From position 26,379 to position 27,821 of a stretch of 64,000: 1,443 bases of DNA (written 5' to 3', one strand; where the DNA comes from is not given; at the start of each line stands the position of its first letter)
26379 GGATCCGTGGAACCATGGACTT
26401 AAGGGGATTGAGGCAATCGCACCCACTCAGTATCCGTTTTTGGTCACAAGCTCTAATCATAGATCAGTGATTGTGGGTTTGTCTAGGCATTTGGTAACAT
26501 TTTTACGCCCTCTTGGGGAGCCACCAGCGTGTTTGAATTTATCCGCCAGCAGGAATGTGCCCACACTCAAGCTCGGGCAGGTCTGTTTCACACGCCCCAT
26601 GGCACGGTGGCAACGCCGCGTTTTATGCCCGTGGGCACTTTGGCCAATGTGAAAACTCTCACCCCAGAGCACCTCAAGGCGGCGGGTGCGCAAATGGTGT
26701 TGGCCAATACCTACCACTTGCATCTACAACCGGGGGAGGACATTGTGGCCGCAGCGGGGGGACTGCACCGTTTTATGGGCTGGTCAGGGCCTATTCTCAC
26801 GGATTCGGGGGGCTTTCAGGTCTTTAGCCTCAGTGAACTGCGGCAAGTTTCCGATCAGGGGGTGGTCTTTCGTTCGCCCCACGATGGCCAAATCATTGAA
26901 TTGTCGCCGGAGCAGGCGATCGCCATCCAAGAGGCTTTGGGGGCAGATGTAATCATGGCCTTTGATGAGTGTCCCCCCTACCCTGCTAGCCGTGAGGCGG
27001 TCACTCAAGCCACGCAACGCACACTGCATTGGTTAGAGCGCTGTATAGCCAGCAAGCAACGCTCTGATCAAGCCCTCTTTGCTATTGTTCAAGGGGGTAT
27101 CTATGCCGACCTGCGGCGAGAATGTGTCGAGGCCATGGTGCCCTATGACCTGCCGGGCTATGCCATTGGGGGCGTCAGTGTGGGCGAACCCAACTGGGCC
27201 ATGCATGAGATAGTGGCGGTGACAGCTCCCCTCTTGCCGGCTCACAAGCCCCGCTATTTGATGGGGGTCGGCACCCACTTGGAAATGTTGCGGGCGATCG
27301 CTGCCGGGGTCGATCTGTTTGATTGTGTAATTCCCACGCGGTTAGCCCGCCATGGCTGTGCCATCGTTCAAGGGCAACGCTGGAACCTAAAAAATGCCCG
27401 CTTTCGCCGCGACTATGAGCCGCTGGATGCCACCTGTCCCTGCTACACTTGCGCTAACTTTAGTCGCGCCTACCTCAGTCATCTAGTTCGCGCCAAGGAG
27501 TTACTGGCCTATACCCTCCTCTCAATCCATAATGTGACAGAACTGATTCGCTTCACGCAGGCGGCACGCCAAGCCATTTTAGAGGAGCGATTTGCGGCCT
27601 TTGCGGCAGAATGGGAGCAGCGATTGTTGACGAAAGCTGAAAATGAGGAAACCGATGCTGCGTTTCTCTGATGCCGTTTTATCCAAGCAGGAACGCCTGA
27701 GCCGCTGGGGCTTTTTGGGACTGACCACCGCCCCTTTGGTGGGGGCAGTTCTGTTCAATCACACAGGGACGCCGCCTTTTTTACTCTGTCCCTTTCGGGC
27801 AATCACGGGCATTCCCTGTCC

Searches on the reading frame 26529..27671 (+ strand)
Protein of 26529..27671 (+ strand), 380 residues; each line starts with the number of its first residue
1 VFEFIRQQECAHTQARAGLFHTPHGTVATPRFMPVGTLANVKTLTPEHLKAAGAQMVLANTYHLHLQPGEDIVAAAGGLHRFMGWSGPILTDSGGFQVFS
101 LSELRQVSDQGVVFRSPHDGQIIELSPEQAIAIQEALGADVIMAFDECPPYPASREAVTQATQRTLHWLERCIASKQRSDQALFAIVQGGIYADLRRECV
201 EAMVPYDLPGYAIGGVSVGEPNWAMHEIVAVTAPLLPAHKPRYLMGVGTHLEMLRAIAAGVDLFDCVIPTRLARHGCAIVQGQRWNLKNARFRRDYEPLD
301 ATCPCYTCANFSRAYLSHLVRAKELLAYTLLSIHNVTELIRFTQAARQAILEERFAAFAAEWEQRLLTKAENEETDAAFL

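Call 36: search_protein_families(library=pfam, proteins=[window:26529-27671:+])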
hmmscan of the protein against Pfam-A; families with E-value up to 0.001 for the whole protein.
window:26529-27671:+ (380 aa): 1 family
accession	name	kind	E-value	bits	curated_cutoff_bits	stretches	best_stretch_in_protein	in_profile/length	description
PF01702.25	TGT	-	1.5e-151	504.9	26.3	1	14-365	2-354/357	Queuine tRNA-ribosyltransferase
